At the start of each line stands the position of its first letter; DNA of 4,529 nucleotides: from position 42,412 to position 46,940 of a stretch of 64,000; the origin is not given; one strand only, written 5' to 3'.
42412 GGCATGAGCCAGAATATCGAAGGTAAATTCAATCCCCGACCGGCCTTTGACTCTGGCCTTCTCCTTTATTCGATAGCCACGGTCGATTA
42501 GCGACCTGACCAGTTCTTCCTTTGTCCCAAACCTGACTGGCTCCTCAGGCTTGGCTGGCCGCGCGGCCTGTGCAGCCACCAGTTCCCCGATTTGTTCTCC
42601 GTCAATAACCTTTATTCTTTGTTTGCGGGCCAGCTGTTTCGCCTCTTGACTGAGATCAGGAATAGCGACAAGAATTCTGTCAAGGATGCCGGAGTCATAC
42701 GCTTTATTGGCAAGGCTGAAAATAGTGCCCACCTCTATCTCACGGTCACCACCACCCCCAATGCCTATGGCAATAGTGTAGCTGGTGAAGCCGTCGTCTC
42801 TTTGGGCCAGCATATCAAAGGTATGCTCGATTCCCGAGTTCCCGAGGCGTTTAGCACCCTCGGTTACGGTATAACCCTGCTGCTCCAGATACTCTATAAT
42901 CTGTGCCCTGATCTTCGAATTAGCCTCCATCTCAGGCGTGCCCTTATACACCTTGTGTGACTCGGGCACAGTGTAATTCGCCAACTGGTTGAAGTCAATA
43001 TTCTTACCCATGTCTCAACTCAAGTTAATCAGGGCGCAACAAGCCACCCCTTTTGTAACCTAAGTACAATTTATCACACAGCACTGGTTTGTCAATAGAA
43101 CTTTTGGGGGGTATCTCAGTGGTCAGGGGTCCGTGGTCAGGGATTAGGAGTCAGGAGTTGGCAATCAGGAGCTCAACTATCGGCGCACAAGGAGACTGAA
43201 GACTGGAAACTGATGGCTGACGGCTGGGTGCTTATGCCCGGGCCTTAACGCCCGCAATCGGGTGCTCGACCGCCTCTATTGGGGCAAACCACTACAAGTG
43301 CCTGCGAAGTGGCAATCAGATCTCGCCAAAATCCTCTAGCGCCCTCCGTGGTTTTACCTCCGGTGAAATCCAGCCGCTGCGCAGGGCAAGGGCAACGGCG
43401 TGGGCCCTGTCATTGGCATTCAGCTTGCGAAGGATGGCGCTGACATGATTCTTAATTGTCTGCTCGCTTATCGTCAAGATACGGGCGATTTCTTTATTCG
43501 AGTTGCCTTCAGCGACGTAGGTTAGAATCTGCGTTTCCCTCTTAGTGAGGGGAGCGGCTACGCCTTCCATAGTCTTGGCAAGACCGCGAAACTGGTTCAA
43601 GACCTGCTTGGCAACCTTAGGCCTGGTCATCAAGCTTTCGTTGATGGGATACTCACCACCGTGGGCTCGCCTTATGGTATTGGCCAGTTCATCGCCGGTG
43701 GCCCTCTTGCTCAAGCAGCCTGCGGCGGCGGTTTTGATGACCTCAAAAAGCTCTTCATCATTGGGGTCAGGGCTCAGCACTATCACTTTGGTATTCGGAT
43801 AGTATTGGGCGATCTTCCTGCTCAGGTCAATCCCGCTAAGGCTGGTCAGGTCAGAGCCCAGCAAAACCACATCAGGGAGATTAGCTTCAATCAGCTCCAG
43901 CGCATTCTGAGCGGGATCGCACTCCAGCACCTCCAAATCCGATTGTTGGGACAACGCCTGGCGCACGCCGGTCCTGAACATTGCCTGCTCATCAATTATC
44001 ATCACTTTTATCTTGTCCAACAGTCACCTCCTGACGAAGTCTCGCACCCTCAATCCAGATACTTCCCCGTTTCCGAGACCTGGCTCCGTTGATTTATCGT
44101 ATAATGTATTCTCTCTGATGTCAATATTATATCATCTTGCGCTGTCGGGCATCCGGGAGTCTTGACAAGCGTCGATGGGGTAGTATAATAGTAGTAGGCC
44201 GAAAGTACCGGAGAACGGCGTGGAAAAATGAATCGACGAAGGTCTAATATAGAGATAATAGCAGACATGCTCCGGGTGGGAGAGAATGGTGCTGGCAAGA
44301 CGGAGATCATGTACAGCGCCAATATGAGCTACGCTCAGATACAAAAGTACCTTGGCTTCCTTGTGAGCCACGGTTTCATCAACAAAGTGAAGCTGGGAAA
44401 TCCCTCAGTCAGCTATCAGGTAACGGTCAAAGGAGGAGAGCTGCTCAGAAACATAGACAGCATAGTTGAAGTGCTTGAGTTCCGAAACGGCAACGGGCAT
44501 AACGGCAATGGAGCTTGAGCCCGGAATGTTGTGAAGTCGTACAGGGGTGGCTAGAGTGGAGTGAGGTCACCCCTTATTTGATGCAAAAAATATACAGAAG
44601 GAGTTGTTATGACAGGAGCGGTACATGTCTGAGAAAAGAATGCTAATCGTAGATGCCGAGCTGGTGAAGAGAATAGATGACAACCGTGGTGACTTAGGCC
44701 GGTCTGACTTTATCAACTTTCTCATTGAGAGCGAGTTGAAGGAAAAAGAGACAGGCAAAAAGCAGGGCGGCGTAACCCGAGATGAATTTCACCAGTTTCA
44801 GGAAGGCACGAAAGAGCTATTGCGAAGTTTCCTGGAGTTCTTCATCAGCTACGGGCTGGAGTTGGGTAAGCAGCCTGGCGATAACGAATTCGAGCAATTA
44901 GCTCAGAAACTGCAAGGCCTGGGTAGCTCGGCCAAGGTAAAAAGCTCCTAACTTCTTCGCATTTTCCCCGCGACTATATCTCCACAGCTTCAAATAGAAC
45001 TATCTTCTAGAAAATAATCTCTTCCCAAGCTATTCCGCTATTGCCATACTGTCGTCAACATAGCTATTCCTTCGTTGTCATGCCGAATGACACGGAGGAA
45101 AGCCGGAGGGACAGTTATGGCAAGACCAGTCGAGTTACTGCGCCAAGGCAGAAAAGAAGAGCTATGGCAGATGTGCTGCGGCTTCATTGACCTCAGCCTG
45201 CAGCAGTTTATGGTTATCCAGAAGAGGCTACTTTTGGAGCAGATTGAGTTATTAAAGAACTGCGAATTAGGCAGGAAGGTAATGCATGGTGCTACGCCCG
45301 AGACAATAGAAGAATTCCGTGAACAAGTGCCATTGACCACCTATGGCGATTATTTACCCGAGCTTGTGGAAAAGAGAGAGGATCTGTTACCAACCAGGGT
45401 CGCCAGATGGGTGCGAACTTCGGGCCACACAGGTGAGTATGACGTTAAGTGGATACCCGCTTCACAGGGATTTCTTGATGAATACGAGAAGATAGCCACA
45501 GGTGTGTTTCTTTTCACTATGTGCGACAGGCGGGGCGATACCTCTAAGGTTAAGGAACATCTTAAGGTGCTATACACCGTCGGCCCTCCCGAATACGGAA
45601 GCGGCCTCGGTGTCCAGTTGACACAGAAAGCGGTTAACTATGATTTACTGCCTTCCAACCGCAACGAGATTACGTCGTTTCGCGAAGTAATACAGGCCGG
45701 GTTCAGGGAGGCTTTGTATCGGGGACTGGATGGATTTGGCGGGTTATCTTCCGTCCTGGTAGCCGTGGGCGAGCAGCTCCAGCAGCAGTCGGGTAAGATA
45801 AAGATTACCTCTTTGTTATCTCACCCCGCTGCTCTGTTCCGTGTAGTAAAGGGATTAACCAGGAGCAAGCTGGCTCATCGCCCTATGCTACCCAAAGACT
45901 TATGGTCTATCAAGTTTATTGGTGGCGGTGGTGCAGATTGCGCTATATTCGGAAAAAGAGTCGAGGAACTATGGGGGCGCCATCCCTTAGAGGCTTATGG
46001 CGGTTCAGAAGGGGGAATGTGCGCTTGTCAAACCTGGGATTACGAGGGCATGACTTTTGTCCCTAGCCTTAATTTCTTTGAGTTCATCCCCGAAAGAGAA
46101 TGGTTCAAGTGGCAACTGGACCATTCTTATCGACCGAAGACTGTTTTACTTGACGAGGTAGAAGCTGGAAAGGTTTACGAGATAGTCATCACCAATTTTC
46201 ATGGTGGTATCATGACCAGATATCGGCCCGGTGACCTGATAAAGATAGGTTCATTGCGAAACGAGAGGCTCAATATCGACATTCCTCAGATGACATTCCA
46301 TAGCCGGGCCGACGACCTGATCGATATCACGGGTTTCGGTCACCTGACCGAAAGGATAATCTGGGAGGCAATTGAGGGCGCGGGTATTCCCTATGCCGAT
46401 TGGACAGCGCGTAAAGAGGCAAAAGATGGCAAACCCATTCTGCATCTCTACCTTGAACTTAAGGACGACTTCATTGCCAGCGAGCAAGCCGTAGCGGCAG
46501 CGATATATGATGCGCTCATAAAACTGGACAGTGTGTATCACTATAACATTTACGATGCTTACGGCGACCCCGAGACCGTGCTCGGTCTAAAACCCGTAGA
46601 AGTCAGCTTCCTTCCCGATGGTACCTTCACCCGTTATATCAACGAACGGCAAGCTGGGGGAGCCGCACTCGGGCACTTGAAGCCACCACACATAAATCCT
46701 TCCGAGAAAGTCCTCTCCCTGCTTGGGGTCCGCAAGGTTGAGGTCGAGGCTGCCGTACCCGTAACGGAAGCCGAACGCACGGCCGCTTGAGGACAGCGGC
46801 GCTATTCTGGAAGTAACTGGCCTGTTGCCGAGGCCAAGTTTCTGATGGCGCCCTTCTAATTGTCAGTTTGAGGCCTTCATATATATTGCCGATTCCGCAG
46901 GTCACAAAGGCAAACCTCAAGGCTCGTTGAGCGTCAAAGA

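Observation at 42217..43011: PilB assembly ATPase carries an N-terminal extension built from two copies of a module that recurs four times in the window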

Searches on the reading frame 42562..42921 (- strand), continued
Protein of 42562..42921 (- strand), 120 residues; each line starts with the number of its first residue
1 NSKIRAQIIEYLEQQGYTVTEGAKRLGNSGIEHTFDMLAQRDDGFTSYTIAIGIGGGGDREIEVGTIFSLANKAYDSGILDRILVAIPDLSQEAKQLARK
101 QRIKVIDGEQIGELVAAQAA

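Call 65: find_encoding_contigs(protein=P0171, flank=10000, max_places=2)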
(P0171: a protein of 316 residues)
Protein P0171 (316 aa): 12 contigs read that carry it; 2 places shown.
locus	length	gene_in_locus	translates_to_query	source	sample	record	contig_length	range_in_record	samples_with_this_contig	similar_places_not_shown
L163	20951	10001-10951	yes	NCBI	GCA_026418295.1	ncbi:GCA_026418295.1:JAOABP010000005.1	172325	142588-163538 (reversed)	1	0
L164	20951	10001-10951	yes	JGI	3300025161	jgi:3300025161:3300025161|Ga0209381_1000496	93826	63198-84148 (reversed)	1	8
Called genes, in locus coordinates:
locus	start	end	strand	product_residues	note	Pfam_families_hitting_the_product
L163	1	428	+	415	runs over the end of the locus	PF01547:SBP_bac_1, PF13416:SBP_bac_8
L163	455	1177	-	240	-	PF01416:PseudoU_synth_1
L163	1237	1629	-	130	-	PF01258:zf-dskA_traR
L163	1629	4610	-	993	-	PF00133:tRNA-synt_1, PF09334:tRNA-synt_1g (faint), PF08264:Anticodon_1, PF19302:DUF5915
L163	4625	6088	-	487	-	PF25293:Beta-prop_EMC1_N (faint), PF01011:PQQ (faint), PF13570:Beta-prop_ACSF4, PF13360:PQQ_2, PF13570:Beta-prop_ACSF4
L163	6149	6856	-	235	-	-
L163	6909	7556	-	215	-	PF03351:DOMON (faint)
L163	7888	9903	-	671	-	PF02690:Na_Pi_cotrans, PF01895:PhoU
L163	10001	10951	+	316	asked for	PF18551:TackOD1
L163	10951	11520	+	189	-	PF01252:Peptidase_A8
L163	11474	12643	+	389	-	PF00266:Aminotran_5, PF01053:Cys_Met_Meta_PP (weak), PF01041:DegT_DnrJ_EryC1, PF01212:Beta_elim_lyase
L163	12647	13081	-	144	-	PF01951:Archease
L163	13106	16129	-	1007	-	PF07992:Pyr_redox_2 (weak), PF12831:FAD_oxidored, PF00890:FAD_binding_2 (weak), PF01266:DAO (weak), PF07992:Pyr_redox_2, PF12831:FAD_oxidored, PF13450:NAD_binding_8, PF12838:Fer4_7 (weak), +9 more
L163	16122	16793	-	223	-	PF13187:Fer4_9 (faint), PF25160:LdpA_Fe-S-bd (faint), PF12838:Fer4_7 (faint), PF13183:Fer4_8, PF13534:Fer4_17 (weak), PF13237:Fer4_10 (weak), PF13183:Fer4_8 (weak), PF13534:Fer4_17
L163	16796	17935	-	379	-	PF04432:FrhB_FdhB_C (faint), PF00037:Fer4 (faint), PF13746:Fer4_18 (faint), PF13237:Fer4_10 (faint), PF13183:Fer4_8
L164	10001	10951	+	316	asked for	PF18551:TackOD1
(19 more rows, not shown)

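Call 66: find_encoding_contigs(protein=P0207, flank=10000, max_places=2)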
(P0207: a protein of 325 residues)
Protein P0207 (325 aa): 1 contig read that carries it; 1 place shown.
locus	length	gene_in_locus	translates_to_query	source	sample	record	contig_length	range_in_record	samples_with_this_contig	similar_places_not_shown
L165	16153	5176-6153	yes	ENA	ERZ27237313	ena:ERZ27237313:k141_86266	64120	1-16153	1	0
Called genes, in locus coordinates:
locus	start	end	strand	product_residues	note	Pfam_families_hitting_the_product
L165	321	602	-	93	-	-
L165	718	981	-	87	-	-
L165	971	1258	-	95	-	-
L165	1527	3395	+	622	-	PF00437:T2SSE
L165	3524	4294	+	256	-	PF00482:T2SSF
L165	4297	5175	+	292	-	PF00482:T2SSF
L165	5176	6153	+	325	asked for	PF18551:TackOD1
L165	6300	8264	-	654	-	-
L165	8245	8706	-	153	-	-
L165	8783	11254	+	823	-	PF02369:Big_1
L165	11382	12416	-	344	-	-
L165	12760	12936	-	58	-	-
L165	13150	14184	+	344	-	-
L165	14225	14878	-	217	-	PF13610:DDE_Tnp_IS240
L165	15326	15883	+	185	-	-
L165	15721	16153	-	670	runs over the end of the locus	-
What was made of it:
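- A one-module TackOD1-RE gene follows a T2SSE-T2SSF-T2SSF operon in L165 (call 66).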

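Call 77: find_encoding_contigs(protein=P0216, flank=8000, max_places=1)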
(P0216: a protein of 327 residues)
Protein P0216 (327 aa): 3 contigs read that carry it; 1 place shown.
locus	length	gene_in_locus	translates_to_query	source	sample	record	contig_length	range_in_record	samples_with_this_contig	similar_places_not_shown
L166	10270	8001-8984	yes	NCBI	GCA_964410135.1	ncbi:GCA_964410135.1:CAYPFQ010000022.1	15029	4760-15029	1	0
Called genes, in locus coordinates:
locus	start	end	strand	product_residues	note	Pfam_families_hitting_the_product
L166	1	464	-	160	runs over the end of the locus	PF01986:DUF123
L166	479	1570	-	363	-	PF01385:OrfB_IS605 (weak), PF07282:Cas12f1-like_TNB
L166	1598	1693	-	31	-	-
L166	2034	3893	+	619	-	PF08915:tRNA-Thr_ED, PF00587:tRNA-synt_2b, PF03129:HGTP_anticodon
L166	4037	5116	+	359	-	PF00155:Aminotran_1_2, PF00266:Aminotran_5 (weak), PF01041:DegT_DnrJ_EryC1 (weak), PF12897:Asp_aminotransf (weak)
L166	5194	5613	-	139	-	-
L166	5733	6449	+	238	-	PF00303:Thymidylat_synt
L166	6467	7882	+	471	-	PF13522:GATase_6, PF13537:GATase_7, PF00733:Asn_synthase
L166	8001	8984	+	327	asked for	PF18551:TackOD1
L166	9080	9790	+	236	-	PF06745:ATPase, PF23442:DUF7125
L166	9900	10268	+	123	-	?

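Call 78: find_encoding_contigs(protein=P0184, flank=8000, max_places=1)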
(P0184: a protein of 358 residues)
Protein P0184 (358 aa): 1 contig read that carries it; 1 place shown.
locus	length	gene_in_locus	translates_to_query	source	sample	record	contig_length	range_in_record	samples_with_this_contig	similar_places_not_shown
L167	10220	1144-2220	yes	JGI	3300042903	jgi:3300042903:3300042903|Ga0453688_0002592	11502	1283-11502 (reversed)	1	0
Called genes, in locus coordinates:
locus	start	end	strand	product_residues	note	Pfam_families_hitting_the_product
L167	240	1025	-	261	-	-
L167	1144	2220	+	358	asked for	PF18551:TackOD1, PF12773:DZR (faint)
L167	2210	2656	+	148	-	PF14947:HTH_45 (weak)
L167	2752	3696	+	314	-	-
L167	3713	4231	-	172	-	PF02830:V4R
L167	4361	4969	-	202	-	-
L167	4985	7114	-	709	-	PF13506:Glyco_transf_21 (faint), PF00535:Glycos_transf_2, PF13641:Glyco_tranf_2_3, PF13632:Glyco_trans_2_3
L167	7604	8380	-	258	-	PF01656:CbiA, PF09140:MipZ (faint), PF10609:ParA, PF13614:AAA_31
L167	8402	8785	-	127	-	-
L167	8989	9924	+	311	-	PF18551:TackOD1, PF04471:Mrr_cat (weak)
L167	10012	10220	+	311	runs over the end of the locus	PF00294:PfkB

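Call 79: find_encoding_contigs(protein=P0293, flank=8000, max_places=1)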
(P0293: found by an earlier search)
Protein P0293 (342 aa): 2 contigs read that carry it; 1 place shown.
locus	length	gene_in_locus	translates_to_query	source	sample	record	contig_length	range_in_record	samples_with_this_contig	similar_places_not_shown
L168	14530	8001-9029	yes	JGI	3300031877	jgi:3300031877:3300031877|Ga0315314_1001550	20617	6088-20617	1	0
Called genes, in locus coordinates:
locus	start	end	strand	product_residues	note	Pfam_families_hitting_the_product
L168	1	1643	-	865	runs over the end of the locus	PF10131:PTPS_related (weak)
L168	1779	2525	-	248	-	PF13641:Glyco_tranf_2_3 (weak), PF00535:Glycos_transf_2, PF10111:Glyco_tranf_2_2 (weak)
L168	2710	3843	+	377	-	PF02350:Epimerase_2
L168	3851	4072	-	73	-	-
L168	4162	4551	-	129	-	-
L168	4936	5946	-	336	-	-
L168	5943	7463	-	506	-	PF13231:PMT_2 (weak)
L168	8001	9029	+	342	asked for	PF18551:TackOD1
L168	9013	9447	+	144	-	-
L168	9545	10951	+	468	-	PF13506:Glyco_transf_21, PF00535:Glycos_transf_2, PF10111:Glyco_tranf_2_2, PF13641:Glyco_tranf_2_3, PF01644:Chitin_synth_1 (faint), PF03142:Chitin_synth_2 (weak), PF13632:Glyco_trans_2_3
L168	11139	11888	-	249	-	PF06745:ATPase (weak), PF24336:DUF7504 (weak)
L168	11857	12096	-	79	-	-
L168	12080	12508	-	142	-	-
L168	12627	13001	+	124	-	-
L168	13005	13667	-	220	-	PF06745:ATPase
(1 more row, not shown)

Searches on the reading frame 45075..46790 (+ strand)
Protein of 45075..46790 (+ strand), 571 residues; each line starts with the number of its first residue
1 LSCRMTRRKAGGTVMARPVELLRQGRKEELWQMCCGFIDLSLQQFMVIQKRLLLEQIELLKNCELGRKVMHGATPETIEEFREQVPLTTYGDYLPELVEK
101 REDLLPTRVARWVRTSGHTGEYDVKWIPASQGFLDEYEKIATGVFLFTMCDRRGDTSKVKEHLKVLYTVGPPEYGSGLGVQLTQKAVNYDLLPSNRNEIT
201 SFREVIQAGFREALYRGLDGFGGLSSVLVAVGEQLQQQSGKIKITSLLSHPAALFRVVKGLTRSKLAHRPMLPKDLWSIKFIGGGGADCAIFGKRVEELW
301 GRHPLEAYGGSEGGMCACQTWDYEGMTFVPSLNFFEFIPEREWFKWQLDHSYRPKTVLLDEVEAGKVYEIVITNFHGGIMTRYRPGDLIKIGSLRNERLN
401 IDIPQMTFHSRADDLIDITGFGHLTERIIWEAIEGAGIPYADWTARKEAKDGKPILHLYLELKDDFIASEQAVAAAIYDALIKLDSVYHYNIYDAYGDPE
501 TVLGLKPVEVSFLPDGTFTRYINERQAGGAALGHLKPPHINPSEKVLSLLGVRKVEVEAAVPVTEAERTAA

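Call 9: search_protein_families(library=pfam, proteins=[window:45075-46790:+], max_evalue=0.001)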
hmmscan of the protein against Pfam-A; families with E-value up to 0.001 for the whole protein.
window:45075-46790:+ (571 aa): 3 families
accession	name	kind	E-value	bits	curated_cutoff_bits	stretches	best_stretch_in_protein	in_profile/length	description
PF23571.1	GH3_M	-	4.6e-13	49.5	23.6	1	327-410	2-74/75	GH3 family central domain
PF03321.19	GH3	-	3.8e-10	39.9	23.6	1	43-177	10-144/304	GH3 family N-terminal domain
PF23572.1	GH3_C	-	0.0005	21.2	23.6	0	438-543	17-117/119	GH3 family C-terminal domain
